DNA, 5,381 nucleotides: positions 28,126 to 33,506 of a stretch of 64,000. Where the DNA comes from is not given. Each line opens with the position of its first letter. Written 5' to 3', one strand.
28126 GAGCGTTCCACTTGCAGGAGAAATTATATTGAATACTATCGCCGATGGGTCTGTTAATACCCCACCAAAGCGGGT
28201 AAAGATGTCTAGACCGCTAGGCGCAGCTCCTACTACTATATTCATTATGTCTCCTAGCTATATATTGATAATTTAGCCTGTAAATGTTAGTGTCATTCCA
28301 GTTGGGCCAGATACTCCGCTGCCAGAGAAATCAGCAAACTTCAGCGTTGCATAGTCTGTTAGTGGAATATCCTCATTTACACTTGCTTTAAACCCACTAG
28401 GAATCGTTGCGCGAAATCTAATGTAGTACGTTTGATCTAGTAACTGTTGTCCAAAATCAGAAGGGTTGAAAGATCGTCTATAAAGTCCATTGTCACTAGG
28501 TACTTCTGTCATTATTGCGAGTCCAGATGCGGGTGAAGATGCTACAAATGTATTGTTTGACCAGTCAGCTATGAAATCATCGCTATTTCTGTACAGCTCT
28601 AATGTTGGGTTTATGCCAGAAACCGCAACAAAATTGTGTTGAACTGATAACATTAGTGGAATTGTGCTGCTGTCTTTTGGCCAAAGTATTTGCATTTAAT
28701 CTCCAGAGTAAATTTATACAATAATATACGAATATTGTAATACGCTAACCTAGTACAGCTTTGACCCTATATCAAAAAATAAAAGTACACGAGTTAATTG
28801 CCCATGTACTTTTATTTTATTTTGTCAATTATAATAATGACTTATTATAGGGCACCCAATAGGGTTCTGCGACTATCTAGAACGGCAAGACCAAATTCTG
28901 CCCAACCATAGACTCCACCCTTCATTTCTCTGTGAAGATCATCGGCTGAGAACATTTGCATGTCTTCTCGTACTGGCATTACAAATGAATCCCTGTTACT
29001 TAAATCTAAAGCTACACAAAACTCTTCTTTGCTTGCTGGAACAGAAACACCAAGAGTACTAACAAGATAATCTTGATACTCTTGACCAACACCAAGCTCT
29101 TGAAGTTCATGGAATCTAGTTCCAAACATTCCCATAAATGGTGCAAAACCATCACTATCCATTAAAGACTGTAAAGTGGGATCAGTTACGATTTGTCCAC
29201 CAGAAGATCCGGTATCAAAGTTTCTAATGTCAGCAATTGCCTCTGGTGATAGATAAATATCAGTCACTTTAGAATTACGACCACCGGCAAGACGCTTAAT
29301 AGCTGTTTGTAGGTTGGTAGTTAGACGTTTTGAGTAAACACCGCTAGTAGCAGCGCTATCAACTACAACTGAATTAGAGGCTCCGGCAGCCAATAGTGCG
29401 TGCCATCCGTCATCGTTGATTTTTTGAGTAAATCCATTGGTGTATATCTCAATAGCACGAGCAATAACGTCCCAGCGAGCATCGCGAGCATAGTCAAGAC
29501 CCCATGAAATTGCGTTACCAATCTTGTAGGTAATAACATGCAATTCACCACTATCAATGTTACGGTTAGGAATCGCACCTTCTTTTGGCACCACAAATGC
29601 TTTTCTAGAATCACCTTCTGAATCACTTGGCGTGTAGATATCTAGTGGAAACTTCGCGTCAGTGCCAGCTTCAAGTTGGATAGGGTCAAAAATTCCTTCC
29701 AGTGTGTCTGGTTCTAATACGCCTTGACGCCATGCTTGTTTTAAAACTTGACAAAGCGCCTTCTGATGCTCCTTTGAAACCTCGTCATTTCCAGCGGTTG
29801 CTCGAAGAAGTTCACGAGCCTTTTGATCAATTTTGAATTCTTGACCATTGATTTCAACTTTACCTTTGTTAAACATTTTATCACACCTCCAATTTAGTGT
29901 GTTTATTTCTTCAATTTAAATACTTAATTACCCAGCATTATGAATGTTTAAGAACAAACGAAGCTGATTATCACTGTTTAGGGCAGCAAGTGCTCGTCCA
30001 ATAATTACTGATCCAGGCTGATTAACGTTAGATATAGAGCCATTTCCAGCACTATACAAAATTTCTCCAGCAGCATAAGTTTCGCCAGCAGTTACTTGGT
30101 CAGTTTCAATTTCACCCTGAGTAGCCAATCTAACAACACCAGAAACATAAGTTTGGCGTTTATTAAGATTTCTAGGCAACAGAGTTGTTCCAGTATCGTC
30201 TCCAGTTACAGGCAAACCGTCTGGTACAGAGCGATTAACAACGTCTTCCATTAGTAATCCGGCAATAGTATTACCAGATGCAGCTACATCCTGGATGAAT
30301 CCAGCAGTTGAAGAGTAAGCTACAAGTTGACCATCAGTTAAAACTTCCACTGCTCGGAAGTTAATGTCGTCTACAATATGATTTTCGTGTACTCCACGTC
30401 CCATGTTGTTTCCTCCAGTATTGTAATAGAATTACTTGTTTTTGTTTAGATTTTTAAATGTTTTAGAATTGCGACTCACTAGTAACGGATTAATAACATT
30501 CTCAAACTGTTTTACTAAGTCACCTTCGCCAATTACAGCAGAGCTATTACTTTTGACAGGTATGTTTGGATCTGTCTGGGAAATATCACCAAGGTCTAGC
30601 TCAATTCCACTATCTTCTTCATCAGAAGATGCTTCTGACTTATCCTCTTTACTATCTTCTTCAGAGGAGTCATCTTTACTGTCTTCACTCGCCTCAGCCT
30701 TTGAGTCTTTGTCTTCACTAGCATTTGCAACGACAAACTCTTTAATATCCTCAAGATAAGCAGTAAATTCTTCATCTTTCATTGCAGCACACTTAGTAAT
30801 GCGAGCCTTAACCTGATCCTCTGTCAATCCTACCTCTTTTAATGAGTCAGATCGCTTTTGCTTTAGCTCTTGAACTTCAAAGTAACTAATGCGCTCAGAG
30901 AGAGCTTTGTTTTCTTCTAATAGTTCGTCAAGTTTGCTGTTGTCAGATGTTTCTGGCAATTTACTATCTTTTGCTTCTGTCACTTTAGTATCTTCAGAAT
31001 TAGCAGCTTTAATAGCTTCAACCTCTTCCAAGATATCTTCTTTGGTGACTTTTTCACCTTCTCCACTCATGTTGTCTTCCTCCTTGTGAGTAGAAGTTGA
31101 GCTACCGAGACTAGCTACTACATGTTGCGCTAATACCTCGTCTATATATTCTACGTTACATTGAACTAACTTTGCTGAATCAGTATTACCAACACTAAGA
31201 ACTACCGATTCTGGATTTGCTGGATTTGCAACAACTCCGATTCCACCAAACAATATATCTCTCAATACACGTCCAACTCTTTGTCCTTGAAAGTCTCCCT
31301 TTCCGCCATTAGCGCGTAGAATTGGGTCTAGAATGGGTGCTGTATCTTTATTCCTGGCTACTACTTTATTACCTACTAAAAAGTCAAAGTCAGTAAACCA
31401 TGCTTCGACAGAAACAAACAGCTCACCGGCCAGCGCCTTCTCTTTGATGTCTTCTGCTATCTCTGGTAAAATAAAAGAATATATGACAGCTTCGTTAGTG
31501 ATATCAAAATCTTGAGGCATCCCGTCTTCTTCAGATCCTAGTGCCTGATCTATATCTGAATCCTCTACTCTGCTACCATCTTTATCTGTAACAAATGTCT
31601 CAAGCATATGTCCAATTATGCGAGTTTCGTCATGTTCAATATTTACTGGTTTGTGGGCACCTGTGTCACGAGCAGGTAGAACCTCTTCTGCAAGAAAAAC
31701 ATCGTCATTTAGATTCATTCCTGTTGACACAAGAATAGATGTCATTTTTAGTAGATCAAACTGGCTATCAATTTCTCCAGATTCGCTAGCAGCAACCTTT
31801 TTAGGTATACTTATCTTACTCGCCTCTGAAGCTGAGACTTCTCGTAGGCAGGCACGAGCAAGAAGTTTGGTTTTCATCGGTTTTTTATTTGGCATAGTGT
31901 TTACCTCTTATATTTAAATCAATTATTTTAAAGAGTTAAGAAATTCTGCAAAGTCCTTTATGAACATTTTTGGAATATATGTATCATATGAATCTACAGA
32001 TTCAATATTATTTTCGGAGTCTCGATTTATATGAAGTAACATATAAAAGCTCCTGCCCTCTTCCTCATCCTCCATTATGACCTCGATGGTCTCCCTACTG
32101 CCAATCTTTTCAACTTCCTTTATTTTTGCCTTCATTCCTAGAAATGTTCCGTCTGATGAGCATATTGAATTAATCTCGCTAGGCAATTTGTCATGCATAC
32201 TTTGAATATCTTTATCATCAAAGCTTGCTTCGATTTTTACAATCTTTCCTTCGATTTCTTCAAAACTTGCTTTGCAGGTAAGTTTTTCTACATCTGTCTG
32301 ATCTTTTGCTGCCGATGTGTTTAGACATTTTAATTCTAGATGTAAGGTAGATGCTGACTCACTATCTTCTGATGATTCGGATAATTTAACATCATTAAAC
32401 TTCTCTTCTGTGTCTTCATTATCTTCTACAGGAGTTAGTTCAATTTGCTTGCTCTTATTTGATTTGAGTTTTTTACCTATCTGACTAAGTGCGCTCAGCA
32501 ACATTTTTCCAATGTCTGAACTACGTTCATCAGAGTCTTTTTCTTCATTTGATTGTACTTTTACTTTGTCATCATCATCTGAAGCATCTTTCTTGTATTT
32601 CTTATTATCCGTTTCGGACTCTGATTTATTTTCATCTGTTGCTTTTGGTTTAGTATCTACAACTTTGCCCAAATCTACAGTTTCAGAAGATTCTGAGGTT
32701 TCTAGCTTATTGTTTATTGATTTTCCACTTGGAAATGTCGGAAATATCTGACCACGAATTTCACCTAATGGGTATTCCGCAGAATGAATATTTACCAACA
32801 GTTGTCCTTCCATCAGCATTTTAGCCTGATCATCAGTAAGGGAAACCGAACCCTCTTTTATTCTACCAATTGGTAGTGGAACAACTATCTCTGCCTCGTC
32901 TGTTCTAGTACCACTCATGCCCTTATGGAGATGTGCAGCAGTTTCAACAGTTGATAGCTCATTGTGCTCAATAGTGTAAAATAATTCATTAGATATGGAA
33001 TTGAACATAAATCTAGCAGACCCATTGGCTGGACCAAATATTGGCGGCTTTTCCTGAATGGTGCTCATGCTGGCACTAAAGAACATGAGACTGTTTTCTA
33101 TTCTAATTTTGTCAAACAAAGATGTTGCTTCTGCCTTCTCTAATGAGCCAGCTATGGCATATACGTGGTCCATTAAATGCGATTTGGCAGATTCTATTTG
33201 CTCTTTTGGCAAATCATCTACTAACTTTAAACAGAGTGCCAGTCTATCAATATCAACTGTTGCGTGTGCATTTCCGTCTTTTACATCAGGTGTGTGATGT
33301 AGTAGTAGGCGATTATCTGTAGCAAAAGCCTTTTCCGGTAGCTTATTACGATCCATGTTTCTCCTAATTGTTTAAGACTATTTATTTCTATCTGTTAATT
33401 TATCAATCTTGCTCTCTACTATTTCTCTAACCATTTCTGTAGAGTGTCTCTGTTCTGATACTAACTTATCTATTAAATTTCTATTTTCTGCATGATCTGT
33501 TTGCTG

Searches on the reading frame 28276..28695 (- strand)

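Call 68: search_protein_families(library=pfam, proteins=[window:28276-28695:-], max_evalue=0.1)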
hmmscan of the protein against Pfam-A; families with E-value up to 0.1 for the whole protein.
window:28276-28695:- (140 aa): 1 family
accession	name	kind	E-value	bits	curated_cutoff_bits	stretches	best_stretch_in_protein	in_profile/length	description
PF23283.1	D8C_UMOD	-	0.094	13.3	27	0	24-54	29-60/88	Uromodulin-like, D8C domain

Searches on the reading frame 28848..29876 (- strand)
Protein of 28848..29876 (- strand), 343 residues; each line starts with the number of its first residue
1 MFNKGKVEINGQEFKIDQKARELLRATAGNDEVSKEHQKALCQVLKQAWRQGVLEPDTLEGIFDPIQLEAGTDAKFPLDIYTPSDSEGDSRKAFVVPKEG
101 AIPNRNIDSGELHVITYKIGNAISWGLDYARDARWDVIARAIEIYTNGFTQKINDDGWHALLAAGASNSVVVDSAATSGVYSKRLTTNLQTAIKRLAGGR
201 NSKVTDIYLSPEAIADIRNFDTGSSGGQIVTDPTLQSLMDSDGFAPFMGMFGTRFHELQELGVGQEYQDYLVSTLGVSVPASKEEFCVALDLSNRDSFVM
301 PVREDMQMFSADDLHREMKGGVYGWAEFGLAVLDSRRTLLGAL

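Call 22: search_protein_families(library=phrogs, proteins=[window:28848-29876:-], max_evalue=0.001)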
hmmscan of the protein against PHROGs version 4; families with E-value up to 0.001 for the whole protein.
window:28848-29876:- (343 aa): 0 families

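Call 68: search_protein_families(library=pfam, proteins=[window:28848-29876:-], max_evalue=0.1)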
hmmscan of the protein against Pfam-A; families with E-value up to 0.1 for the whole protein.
window:28848-29876:- (343 aa): 1 family
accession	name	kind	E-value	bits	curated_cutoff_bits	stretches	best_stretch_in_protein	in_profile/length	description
PF25209.1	Phage_capsid_4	-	3.2e-05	24.8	27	1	78-242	40-198/262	Phage capsid protein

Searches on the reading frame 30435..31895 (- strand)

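Call 22: search_protein_families(library=phrogs, proteins=[window:30435-31895:-], max_evalue=0.001)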
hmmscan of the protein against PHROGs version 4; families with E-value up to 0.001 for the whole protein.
window:30435-31895:- (487 aa): 0 families

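Call 68: search_protein_families(library=pfam, proteins=[window:30435-31895:-], max_evalue=0.1)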
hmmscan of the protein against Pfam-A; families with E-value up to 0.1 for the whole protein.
window:30435-31895:- (487 aa): 1 family
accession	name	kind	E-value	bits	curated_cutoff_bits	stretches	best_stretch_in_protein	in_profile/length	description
PF17913.6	FHA_2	-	0.046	14.1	23.1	0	79-109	8-38/71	FHA domain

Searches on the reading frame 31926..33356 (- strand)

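Call 22: search_protein_families(library=phrogs, proteins=[window:31926-33356:-], max_evalue=0.001)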
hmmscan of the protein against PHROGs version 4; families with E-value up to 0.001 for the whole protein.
window:31926-33356:- (477 aa): 0 families

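Call 68: search_protein_families(library=pfam, proteins=[window:31926-33356:-], max_evalue=0.1)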
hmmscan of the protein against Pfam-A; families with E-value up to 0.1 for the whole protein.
window:31926-33356:- (477 aa): 2 families
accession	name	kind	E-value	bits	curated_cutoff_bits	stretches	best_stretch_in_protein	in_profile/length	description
PF07452.17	CHRD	-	2.6e-19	70.7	24.1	1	93-204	1-117/117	CHRD domain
PF12416.13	DUF3668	-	0.054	14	26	0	334-392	100-158/176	Cep120 protein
